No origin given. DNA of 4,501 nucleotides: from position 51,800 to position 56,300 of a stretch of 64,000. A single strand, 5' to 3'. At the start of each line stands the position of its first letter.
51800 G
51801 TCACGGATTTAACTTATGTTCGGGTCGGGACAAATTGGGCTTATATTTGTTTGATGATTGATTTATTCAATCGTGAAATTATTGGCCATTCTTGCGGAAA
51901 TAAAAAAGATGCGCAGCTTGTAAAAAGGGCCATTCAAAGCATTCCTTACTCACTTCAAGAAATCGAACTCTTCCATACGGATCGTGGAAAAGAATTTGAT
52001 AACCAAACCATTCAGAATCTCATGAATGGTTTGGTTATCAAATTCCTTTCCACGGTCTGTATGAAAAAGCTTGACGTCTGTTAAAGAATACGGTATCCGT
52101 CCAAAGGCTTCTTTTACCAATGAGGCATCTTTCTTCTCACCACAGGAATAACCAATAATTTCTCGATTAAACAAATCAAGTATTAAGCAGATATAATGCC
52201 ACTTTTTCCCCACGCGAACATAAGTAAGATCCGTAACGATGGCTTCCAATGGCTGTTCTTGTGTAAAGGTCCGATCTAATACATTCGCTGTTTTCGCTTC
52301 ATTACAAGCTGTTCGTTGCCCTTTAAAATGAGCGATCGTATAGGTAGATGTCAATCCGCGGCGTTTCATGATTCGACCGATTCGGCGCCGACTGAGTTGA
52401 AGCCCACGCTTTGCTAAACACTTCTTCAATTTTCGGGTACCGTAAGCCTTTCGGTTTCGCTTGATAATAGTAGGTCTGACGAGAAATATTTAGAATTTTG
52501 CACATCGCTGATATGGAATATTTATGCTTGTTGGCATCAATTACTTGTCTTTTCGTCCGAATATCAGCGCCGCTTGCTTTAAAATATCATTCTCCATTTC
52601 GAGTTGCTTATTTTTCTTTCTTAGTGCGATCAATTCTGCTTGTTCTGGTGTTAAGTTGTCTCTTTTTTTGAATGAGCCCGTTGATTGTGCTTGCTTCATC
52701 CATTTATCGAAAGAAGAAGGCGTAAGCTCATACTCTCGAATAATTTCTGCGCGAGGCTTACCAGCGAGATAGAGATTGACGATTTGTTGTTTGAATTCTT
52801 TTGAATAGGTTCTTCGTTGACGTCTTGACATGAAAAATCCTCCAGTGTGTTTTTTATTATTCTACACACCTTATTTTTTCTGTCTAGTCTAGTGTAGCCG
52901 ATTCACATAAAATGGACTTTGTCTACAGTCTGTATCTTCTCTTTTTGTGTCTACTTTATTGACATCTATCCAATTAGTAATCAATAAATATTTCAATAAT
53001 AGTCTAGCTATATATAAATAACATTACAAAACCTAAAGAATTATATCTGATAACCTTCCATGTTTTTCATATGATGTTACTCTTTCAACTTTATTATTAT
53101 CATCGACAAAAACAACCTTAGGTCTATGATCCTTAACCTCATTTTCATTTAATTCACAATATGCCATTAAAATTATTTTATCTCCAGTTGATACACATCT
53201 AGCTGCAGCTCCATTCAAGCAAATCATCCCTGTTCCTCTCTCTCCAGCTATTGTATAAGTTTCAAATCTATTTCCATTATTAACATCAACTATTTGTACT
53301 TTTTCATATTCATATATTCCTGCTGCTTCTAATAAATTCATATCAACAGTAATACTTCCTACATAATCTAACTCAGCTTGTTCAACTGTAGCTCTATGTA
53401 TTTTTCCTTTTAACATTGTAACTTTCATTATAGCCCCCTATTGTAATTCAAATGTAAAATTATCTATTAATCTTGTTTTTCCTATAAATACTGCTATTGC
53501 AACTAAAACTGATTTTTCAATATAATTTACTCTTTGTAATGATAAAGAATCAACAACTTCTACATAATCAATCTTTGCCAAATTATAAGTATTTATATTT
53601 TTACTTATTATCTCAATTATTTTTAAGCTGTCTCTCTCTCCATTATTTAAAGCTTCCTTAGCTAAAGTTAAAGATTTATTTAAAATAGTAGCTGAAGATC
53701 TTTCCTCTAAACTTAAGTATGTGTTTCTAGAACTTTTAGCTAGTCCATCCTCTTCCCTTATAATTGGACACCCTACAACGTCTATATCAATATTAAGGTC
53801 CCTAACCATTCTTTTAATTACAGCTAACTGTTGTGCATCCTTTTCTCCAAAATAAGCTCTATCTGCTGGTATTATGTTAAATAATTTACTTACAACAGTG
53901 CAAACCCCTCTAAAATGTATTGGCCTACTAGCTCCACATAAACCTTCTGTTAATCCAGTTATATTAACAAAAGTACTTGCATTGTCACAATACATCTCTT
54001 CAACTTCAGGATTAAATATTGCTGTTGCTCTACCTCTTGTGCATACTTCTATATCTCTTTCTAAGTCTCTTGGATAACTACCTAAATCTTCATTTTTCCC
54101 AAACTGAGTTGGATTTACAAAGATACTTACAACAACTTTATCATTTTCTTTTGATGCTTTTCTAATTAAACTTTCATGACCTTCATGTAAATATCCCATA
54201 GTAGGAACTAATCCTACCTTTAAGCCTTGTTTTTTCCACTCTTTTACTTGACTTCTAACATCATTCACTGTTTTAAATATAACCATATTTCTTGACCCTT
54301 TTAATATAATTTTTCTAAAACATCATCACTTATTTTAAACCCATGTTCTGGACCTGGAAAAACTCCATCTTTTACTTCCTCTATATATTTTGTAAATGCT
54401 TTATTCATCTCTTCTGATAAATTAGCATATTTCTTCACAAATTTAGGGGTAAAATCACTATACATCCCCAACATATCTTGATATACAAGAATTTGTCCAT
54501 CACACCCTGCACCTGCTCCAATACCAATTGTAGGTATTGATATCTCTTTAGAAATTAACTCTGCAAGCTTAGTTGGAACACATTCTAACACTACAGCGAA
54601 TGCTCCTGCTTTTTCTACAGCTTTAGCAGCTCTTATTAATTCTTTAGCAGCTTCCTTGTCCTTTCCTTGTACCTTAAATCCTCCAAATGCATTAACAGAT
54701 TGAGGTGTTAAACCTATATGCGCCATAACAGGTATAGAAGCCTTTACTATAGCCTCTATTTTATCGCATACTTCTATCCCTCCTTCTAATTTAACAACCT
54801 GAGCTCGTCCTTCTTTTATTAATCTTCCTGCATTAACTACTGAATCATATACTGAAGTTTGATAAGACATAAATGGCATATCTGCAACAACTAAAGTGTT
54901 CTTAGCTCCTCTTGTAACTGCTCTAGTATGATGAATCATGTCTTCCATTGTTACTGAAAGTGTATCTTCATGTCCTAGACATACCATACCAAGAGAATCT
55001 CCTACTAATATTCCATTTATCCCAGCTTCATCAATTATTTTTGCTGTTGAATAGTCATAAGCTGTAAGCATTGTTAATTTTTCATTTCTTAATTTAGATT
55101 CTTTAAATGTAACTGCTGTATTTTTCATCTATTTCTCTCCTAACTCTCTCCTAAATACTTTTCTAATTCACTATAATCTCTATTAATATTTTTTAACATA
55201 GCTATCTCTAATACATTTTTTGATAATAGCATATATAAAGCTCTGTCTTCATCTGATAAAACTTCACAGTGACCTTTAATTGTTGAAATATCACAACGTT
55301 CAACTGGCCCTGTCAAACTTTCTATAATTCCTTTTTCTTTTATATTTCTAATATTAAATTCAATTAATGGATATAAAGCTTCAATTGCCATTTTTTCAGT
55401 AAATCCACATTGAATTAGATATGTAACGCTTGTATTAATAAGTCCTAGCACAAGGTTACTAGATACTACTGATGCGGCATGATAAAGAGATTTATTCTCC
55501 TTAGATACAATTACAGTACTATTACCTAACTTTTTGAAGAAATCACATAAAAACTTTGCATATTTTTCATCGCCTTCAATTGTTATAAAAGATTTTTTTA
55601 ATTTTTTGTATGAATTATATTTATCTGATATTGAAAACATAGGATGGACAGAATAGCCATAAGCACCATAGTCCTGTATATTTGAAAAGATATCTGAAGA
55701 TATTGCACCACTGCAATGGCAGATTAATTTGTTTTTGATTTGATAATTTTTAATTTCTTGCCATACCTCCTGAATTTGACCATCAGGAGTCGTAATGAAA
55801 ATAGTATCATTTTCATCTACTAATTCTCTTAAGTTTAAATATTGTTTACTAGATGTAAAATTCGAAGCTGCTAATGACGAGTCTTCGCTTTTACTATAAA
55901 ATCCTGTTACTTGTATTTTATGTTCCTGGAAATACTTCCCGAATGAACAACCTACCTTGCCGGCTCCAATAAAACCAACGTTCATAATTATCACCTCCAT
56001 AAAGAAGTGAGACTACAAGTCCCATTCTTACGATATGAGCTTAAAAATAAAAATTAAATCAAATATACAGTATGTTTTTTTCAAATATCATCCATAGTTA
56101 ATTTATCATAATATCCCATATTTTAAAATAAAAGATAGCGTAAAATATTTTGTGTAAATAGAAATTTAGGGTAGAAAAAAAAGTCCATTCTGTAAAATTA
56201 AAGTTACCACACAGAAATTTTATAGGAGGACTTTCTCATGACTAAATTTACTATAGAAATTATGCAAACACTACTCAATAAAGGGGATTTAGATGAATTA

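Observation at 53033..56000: Low-GC panG-like-panB-panC-panD pantothenate biosynthesis operon captured between IS remnants and an IS256-family copy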

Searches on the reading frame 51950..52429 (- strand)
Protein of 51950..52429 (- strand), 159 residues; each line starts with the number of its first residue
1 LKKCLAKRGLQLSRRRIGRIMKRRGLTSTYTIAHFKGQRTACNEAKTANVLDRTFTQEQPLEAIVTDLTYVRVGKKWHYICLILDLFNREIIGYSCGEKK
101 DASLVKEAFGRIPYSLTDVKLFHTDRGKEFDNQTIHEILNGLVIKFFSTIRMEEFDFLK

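Call 3: search_protein_families(library=pfam, proteins=[window:51950-52429:-])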
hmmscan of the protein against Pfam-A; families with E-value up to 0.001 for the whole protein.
window:51950-52429:- (159 aa): 2 families
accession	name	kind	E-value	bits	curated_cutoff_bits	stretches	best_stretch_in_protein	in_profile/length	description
PF00665.32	rve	-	2.7e-13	50.5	32.6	1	58-144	2-92/102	Integrase core domain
PF13276.12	HTH_21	-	0.00069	20.2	28.1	0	1-30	26-56/60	HTH-like domain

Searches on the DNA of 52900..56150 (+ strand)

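Call 5: search_dna_similar(query=window:52900-56150:+, collection=plasmids, mode=near, max_rows=40)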
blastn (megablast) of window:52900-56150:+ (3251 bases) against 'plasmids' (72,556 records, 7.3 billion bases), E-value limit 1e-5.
Records with a match: 155; places in all: 207; records where one place covers at least 80% of the query: 102.
Best place of each record, by identity: >=99% 148; 95-99% 7.
By first word of the organism name: Enterococcus 155.
By predicted mobility (MOB-suite, as given by PLSDB): conjugative 86; non-mobilizable 54; mobilizable 15.
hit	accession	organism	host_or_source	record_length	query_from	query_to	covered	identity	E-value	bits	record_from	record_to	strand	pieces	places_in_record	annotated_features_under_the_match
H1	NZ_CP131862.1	Enterococcus faecium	Homo sapiens,culture,urine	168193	1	3251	100%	100.0%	0e+0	6020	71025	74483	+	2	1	Rossmann-like and DUF2520 domain-containing protein | panC: pantoate--beta-alanine ligase | panB: 3-methyl-2-oxobutanoate hydroxymethyltransferase | panD: aspartate 1-decarboxylase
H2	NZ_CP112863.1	Enterococcus faecium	Homo sapiens,clinical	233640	1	3251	100%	100.0%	0e+0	6010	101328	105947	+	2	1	IS3-like element ISEfa8 family transposase | Rossmann-like and DUF2520 domain-containing protein | panC: pantoate--beta-alanine ligase | panD: aspartate 1-decarboxylase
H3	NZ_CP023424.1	Enterococcus faecium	Homo sapiens,blood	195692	1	3251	100%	100.0%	0e+0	6004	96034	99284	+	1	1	Rossmann-like and DUF2520 domain-containing protein | panC: pantoate--beta-alanine ligase | panB: 3-methyl-2-oxobutanoate hydroxymethyltransferase | panD: aspartate 1-decarboxylase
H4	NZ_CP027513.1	Enterococcus faecium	Homo sapiens,blood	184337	1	3251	100%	100.0%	0e+0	6004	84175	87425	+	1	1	Rossmann-like and DUF2520 domain-containing protein | panC: pantoate--beta-alanine ligase | panB: 3-methyl-2-oxobutanoate hydroxymethyltransferase | panD: aspartate 1-decarboxylase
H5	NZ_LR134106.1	Enterococcus faecium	-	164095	1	3251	100%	100.0%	0e+0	6004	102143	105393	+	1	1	Rossmann-like and DUF2520 domain-containing protein | panC: pantoate--beta-alanine ligase | panB: 3-methyl-2-oxobutanoate hydroxymethyltransferase | panD: aspartate 1-decarboxylase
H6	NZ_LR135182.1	Enterococcus faecium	-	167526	1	3251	100%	100.0%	0e+0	6004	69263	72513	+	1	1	Rossmann-like and DUF2520 domain-containing protein | panC: pantoate--beta-alanine ligase | panB: 3-methyl-2-oxobutanoate hydroxymethyltransferase | panD: aspartate 1-decarboxylase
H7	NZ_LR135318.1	Enterococcus faecium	-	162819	1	3251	100%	100.0%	0e+0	6004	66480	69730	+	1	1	Rossmann-like and DUF2520 domain-containing protein | panC: pantoate--beta-alanine ligase | panB: 3-methyl-2-oxobutanoate hydroxymethyltransferase | panD: aspartate 1-decarboxylase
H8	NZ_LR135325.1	Enterococcus faecium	-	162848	1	3251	100%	100.0%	0e+0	6004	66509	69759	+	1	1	Rossmann-like and DUF2520 domain-containing protein | panC: pantoate--beta-alanine ligase | panB: 3-methyl-2-oxobutanoate hydroxymethyltransferase | panD: aspartate 1-decarboxylase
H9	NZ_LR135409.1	Enterococcus faecium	-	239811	1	3251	100%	100.0%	0e+0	6004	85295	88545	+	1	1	Rossmann-like and DUF2520 domain-containing protein | panC: pantoate--beta-alanine ligase | panB: 3-methyl-2-oxobutanoate hydroxymethyltransferase | panD: aspartate 1-decarboxylase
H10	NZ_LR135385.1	Enterococcus faecium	-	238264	1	3251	100%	100.0%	0e+0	6004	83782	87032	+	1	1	Rossmann-like and DUF2520 domain-containing protein | panC: pantoate--beta-alanine ligase | panB: 3-methyl-2-oxobutanoate hydroxymethyltransferase | panD: aspartate 1-decarboxylase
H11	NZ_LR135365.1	Enterococcus faecium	-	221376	1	3251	100%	100.0%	0e+0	6004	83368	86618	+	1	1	Rossmann-like and DUF2520 domain-containing protein | panC: pantoate--beta-alanine ligase | panB: 3-methyl-2-oxobutanoate hydroxymethyltransferase | panD: aspartate 1-decarboxylase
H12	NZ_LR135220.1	Enterococcus faecium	-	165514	1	3251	100%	100.0%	0e+0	6004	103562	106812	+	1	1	Rossmann-like and DUF2520 domain-containing protein | panC: pantoate--beta-alanine ligase | panB: 3-methyl-2-oxobutanoate hydroxymethyltransferase | panD: aspartate 1-decarboxylase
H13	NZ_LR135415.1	Enterococcus faecium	-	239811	1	3251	100%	100.0%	0e+0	6004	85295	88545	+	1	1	Rossmann-like and DUF2520 domain-containing protein | panC: pantoate--beta-alanine ligase | panB: 3-methyl-2-oxobutanoate hydroxymethyltransferase | panD: aspartate 1-decarboxylase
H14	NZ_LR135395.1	Enterococcus faecium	-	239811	1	3251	100%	100.0%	0e+0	6004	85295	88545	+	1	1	Rossmann-like and DUF2520 domain-containing protein | panC: pantoate--beta-alanine ligase | panB: 3-methyl-2-oxobutanoate hydroxymethyltransferase | panD: aspartate 1-decarboxylase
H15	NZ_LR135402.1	Enterococcus faecium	-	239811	1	3251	100%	100.0%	0e+0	6004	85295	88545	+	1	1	Rossmann-like and DUF2520 domain-containing protein | panC: pantoate--beta-alanine ligase | panB: 3-methyl-2-oxobutanoate hydroxymethyltransferase | panD: aspartate 1-decarboxylase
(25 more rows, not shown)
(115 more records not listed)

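Call 7: get_annotated_region(hit=H3, flank=12000)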
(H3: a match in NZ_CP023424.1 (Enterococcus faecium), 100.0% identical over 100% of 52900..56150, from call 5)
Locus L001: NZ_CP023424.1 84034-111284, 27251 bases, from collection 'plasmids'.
description: Enterococcus faecium strain K60-39 plasmid pTT39_p1, complete sequence
organism: Enterococcus faecium (NCBI taxid 1352)
taxonomy: Bacteria; Bacillota; Bacilli; Lactobacillales; Enterococcaceae; Enterococcus; Enterococcus faecium
host: -; source: Homo sapiens,blood; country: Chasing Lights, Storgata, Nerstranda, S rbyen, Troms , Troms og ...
typing (MOB-suite, as given by PLSDB): conjugative; replicon rep_cluster_893; relaxase MOBP; mating-pair formation MPF_T
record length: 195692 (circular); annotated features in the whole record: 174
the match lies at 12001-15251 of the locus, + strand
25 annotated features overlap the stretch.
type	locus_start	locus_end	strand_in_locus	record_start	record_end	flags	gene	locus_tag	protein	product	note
CDS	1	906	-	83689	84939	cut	-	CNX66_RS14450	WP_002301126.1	PTS sugar transporter subunit IIC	GO:0009401 - phosphoenolpyruvate-dependent sugar phosphotransferase system [Evidence IEA]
CDS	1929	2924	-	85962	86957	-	lacD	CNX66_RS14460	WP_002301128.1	tagatose-bisphosphate aldolase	GO:0019512 - lactose catabolic process via tagatose-6-phosphate [Evidence IEA]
CDS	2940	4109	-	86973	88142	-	-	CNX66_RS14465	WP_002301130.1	SIS domain-containing protein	GO:1901135 - carbohydrate derivative metabolic process [Evidence IEA]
CDS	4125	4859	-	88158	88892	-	-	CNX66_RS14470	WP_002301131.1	GntR family transcriptional regulator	-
CDS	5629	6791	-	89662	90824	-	-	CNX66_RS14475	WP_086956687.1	IS3 family transposase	-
CDS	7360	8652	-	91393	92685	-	-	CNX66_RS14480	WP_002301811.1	IS256 family transposase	-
CDS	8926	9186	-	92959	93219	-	-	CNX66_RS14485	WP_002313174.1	hypothetical protein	-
CDS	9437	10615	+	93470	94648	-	-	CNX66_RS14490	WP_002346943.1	IS256-like element ISEf1 family transposase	GO:0006313 - DNA transposition [Evidence IEA]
CDS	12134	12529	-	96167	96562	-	panD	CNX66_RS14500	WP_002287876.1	aspartate 1-decarboxylase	GO:0015940 - pantothenate biosynthetic process [Evidence IEA]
CDS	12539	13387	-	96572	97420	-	panC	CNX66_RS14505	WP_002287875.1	pantoate--beta-alanine ligase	GO:0015940 - pantothenate biosynthetic process [Evidence IEA]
CDS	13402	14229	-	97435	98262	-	panB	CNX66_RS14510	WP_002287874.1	3-methyl-2-oxobutanoate hydroxymethyltransferase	GO:0015940 - pantothenate biosynthetic process [Evidence IEA]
CDS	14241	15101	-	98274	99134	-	-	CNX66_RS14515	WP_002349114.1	Rossmann-like and DUF2520 domain-containing protein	-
CDS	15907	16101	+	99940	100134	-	-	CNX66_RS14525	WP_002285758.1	hypothetical protein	-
CDS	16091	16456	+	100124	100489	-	tnpB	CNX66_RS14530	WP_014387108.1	IS66 family insertion sequence element accessory protein TnpB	-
CDS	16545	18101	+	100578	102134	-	-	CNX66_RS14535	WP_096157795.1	IS66 family transposase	-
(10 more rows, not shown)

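Call 47: search_rna_families(sources=[L002, L003, L006, L008, L012, L014, L019, L021, L026, L029, L038, L050, L076], threshold=gathering)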
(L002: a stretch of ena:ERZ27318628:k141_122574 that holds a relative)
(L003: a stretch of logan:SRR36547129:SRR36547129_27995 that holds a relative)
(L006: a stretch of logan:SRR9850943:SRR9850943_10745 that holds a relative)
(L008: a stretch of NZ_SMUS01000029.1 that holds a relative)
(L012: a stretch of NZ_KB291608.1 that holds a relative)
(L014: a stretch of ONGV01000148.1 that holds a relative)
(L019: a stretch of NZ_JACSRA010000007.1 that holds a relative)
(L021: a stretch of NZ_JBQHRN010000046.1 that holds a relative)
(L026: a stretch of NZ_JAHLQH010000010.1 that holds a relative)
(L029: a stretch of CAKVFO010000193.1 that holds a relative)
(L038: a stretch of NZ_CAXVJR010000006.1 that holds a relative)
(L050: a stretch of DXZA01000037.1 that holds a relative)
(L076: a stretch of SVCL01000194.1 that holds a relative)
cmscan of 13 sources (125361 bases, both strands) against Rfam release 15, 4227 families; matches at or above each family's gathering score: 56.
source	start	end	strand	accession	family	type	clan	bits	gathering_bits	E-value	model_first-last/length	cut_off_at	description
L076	11811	11978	+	RF02001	group-II-D1D4-3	Intron;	CL00102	144.1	32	1.3e-29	1-170/170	no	Group II catalytic intron D1-D4-3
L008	3311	3515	+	RF00230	T-box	Cis-reg; leader;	-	142.6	93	1.6e-31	1-219/219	no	T-box leader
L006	2893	3092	+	RF00230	T-box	Cis-reg; leader;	-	138.5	93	1.8e-30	1-219/219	no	T-box leader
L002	3077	3276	+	RF00230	T-box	Cis-reg; leader;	-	136.4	93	6.3e-30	1-219/219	no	T-box leader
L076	3344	3540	+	RF00230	T-box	Cis-reg; leader;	-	132.3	93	6.9e-29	1-219/219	no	T-box leader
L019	3234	3432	+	RF00230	T-box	Cis-reg; leader;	-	130.8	93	1.7e-28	1-219/219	no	T-box leader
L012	2964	3170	+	RF00230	T-box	Cis-reg; leader;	-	129.3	93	4.2e-28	1-219/219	no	T-box leader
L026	2596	2794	+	RF00230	T-box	Cis-reg; leader;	-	127.6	93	1.2e-27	1-219/219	no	T-box leader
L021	2825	3029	+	RF00230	T-box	Cis-reg; leader;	-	119.9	93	1.1e-25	1-219/219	no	T-box leader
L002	3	119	+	RF00001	5S_rRNA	Gene; rRNA;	CL00113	101.6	38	8.9e-21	1-120/120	no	5S ribosomal RNA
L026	3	119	+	RF00001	5S_rRNA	Gene; rRNA;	CL00113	100.8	38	1.4e-20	1-120/120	no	5S ribosomal RNA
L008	9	125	+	RF00001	5S_rRNA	Gene; rRNA;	CL00113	99.9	38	2.5e-20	1-120/120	no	5S ribosomal RNA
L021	211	327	+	RF00001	5S_rRNA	Gene; rRNA;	CL00113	99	38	4.1e-20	1-120/120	no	5S ribosomal RNA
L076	184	300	+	RF00001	5S_rRNA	Gene; rRNA;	CL00113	94.9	38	5e-19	1-120/120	no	5S ribosomal RNA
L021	1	109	+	RF02541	LSU_rRNA_bacteria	Gene; rRNA;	CL00112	80.3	50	1.1e-21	2815-2925/2925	5'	Bacterial large subunit ribosomal RNA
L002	131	203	+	RF00005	tRNA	Gene; tRNA;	CL00001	73.1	29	8.5e-14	1-71/71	no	tRNA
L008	213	285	+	RF00005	tRNA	Gene; tRNA;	CL00001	72.6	29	1.2e-13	1-71/71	no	tRNA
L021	335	408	+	RF00005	tRNA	Gene; tRNA;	CL00001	71.2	29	2.8e-13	1-71/71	no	tRNA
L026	128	201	+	RF00005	tRNA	Gene; tRNA;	CL00001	71.2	29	2.8e-13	1-71/71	no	tRNA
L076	309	382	+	RF00005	tRNA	Gene; tRNA;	CL00001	71.2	29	2.8e-13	1-71/71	no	tRNA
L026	210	282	+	RF00005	tRNA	Gene; tRNA;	CL00001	70.5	29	4.4e-13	1-71/71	no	tRNA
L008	131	204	+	RF00005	tRNA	Gene; tRNA;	CL00001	69.2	29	1e-12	1-71/71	no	tRNA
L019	161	233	+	RF00005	tRNA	Gene; tRNA;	CL00001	68.9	29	1.3e-12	1-71/71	no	tRNA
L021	417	489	+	RF00005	tRNA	Gene; tRNA;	CL00001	68.9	29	1.2e-12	1-71/71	no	tRNA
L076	389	461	+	RF00005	tRNA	Gene; tRNA;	CL00001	68.9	29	1.3e-12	1-71/71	no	tRNA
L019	80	153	+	RF00005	tRNA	Gene; tRNA;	CL00001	68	29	2.2e-12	1-71/71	no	tRNA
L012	4736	4827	+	RF01749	pan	Cis-reg;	-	58.4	36.2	2.4e-07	1-92/92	no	pan motif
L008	8283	8370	+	RF00005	tRNA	Gene; tRNA;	CL00001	57.3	29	2e-09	1-71/71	no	tRNA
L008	9113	9200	+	RF00005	tRNA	Gene; tRNA;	CL00001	57.3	29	2e-09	1-71/71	no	tRNA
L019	9102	9189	+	RF00005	tRNA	Gene; tRNA;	CL00001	57.3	29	2e-09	1-71/71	no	tRNA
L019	8038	8125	+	RF00005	tRNA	Gene; tRNA;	CL00001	57.3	29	2e-09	1-71/71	no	tRNA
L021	9069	9156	+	RF00005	tRNA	Gene; tRNA;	CL00001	56.5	29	3.3e-09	1-71/71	no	tRNA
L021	10303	10390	+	RF00005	tRNA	Gene; tRNA;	CL00001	56.5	29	3.3e-09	1-71/71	no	tRNA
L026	8179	8266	+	RF00005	tRNA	Gene; tRNA;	CL00001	56.5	29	3.3e-09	1-71/71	no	tRNA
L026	8456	8543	+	RF00005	tRNA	Gene; tRNA;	CL00001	56.5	29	3.3e-09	1-71/71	no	tRNA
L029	4232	4319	+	RF00005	tRNA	Gene; tRNA;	CL00001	56.5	29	3.3e-09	1-71/71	no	tRNA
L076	9347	9434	+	RF00005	tRNA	Gene; tRNA;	CL00001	56.5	29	3.3e-09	1-71/71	no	tRNA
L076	8270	8357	+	RF00005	tRNA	Gene; tRNA;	CL00001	56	29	4.4e-09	1-71/71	no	tRNA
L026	4410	4497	+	RF01749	pan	Cis-reg;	-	54.6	36.2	1.8e-06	1-92/92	no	pan motif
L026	8577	8664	+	RF00005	tRNA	Gene; tRNA;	CL00001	53.3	29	2.4e-08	1-71/71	no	tRNA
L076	9464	9551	+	RF00005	tRNA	Gene; tRNA;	CL00001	53.3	29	2.4e-08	1-71/71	no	tRNA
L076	1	78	+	RF02541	LSU_rRNA_bacteria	Gene; rRNA;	CL00112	52.9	50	1.3e-12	2847-2925/2925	5'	Bacterial large subunit ribosomal RNA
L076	12035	12105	+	RF01998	group-II-D1D4-1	Intron;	CL00102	52.9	35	2.2e-06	1-84/84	no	Group II catalytic intron D1-D4-1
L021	10431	10518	+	RF00005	tRNA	Gene; tRNA;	CL00001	52.7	29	3.4e-08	1-71/71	no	tRNA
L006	4511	4595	+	RF01749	pan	Cis-reg;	-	52.1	36.2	6.7e-06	1-92/92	no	pan motif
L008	4985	5076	+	RF01749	pan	Cis-reg;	-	51.5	36.2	9.6e-06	1-92/92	no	pan motif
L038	7036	7127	+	RF01749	pan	Cis-reg;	-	50.7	36.2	1.4e-05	1-92/92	no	pan motif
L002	4771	4855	+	RF01749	pan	Cis-reg;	-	50.4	36.2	1.6e-05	1-92/92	no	pan motif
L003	426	510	+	RF01749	pan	Cis-reg;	-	50.4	36.2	1.6e-05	1-92/92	no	pan motif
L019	9203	9290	+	RF00005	tRNA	Gene; tRNA;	CL00001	48.6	29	4.8e-07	1-71/71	no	tRNA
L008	9209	9298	+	RF00005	tRNA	Gene; tRNA;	CL00001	48.3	29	5.8e-07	1-71/71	no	tRNA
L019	4855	4939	+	RF01749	pan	Cis-reg;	-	46.2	36.2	0.00015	1-92/92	no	pan motif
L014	3839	3922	+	RF00005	tRNA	Gene; tRNA;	CL00001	45.9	29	2.6e-06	1-67/71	3'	tRNA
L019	1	73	+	RF00001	5S_rRNA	Gene; rRNA;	CL00113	40.3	38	0.00014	45-120/120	5'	5S ribosomal RNA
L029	1002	1080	+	RF01749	pan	Cis-reg;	-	37.8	36.2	0.012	1-92/92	no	pan motif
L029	5319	5394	+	RF00005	tRNA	Gene; tRNA;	CL00001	30.6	29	0.044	1-59/71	3'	tRNA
